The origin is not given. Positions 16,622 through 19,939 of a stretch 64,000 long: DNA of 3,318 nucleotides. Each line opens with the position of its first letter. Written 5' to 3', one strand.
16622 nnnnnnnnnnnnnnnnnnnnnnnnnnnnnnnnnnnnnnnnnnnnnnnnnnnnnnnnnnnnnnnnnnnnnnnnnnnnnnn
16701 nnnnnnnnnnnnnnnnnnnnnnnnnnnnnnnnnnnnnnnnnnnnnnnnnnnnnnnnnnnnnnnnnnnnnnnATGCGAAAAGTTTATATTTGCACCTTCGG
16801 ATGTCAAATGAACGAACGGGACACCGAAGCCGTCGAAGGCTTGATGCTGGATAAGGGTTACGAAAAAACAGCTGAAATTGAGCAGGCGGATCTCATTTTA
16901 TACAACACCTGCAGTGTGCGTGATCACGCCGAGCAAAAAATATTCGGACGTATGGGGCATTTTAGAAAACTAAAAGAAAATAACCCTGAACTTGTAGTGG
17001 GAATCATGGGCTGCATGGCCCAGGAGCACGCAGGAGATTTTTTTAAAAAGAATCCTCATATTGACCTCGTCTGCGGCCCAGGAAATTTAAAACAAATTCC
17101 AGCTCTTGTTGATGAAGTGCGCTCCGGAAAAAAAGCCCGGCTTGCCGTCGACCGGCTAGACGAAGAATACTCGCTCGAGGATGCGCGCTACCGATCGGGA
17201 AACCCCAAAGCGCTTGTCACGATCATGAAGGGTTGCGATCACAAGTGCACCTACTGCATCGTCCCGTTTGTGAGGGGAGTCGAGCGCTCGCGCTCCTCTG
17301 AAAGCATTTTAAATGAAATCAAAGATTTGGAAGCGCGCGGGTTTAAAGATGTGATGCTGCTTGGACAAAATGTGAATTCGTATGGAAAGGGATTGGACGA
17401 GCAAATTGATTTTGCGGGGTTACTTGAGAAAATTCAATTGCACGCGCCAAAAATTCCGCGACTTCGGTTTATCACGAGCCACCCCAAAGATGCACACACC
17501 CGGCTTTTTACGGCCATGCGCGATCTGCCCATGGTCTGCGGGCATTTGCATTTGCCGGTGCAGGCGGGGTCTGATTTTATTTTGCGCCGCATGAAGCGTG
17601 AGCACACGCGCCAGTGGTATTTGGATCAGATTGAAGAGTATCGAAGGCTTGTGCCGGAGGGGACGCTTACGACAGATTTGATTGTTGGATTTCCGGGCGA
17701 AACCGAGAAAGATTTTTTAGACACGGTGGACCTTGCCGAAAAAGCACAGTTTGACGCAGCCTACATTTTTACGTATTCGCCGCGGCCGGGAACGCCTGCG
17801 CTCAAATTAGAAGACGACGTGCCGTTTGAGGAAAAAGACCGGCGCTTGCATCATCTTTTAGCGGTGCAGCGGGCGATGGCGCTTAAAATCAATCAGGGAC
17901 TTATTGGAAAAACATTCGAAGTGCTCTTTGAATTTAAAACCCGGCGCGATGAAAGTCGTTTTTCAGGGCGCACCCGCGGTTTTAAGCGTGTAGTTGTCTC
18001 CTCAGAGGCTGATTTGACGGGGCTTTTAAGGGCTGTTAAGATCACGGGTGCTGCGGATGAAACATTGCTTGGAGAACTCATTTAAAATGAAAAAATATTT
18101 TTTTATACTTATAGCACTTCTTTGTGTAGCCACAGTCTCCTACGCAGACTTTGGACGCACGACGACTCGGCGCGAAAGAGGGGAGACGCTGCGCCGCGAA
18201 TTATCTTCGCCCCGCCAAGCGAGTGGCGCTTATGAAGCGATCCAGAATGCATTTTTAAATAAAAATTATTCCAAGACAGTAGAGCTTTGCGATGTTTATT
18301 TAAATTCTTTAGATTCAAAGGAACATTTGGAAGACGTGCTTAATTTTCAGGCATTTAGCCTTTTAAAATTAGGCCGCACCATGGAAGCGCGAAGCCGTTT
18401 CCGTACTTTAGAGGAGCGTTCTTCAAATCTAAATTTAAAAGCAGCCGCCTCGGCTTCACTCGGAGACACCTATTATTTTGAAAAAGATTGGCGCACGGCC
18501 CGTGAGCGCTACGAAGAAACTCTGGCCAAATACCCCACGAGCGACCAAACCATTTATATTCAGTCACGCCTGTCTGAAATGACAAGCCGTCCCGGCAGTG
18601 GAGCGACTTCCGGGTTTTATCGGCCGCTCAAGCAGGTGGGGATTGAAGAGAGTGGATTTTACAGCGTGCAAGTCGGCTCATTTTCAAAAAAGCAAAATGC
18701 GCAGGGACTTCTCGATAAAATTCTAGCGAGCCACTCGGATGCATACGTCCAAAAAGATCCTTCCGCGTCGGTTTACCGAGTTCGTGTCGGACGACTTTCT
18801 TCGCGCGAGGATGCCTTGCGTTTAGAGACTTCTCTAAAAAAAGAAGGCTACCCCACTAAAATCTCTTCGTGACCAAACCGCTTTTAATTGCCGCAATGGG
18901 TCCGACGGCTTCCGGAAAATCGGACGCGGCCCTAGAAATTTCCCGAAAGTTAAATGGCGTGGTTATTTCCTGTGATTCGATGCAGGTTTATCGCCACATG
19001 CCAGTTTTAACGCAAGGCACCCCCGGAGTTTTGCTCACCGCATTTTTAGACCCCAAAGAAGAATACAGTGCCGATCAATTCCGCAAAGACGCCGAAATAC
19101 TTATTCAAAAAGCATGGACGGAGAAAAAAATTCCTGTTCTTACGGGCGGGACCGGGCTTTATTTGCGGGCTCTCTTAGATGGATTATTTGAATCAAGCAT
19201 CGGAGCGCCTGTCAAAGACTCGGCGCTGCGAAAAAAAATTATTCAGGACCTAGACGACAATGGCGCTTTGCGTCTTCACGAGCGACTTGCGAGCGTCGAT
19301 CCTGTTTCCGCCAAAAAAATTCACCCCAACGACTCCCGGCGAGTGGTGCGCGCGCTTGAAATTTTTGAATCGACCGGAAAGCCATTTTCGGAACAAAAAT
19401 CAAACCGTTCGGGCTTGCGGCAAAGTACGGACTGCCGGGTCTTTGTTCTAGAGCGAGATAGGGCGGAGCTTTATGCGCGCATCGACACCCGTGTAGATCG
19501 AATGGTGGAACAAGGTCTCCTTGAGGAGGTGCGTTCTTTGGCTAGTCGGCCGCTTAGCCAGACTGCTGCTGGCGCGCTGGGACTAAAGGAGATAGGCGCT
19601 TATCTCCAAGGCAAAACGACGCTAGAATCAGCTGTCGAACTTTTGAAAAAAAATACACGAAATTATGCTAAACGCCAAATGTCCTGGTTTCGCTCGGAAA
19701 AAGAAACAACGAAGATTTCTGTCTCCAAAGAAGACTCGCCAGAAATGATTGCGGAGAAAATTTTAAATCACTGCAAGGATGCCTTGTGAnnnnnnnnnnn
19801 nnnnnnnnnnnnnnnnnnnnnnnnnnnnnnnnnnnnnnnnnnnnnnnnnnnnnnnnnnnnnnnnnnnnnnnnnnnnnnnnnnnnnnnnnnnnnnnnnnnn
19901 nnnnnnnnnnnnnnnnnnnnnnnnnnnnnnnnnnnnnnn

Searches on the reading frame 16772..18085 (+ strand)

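Call 9: search_protein_families(library=phrogs, proteins=[window:16772-18085:+], max_evalue=0.001)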
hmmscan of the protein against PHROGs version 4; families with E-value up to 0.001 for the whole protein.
window:16772-18085:+ (437 aa): 0 families

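Call 45: search_protein_families(library=pfam, proteins=[window:16772-18085:+], max_evalue=0.00001)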
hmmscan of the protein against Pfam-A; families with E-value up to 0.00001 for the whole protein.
window:16772-18085:+ (437 aa): 2 families
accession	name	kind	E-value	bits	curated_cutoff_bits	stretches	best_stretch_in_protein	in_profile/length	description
PF00919.26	UPF0004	-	2.7e-30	104.7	27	1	3-102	1-98/98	Uncharacterized protein family UPF0004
PF04055.27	Radical_SAM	-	1.5e-28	100.5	29.5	1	150-322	2-166/166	Radical SAM superfamily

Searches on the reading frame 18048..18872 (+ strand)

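Call 91: search_protein_families(library=pfam, proteins=[window:18048-18872:+], max_evalue=0.001)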
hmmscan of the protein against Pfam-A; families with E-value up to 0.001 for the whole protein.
window:18048-18872:+ (274 aa): 3 families
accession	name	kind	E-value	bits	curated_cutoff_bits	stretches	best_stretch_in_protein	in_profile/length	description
PF05036.18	SPOR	-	2.9e-14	53.6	21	1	202-267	2-69/76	SPOR domain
PF13174.12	TPR_6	-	5.2e-06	27.2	26.3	0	138-165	6-33/33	Tetratricopeptide repeat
PF13424.12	TPR_12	-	9.6e-06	26.1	30.1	1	97-162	5-75/77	Tetratricopeptide repeat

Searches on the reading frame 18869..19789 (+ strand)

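Call 91: search_protein_families(library=pfam, proteins=[window:18869-19789:+], max_evalue=0.001)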
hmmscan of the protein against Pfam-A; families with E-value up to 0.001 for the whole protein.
window:18869-19789:+ (306 aa): 1 family
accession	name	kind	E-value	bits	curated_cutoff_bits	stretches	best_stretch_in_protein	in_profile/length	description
PF01715.23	IPPT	-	5.3e-74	249.4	23.6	1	39-276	1-242/243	IPP transferase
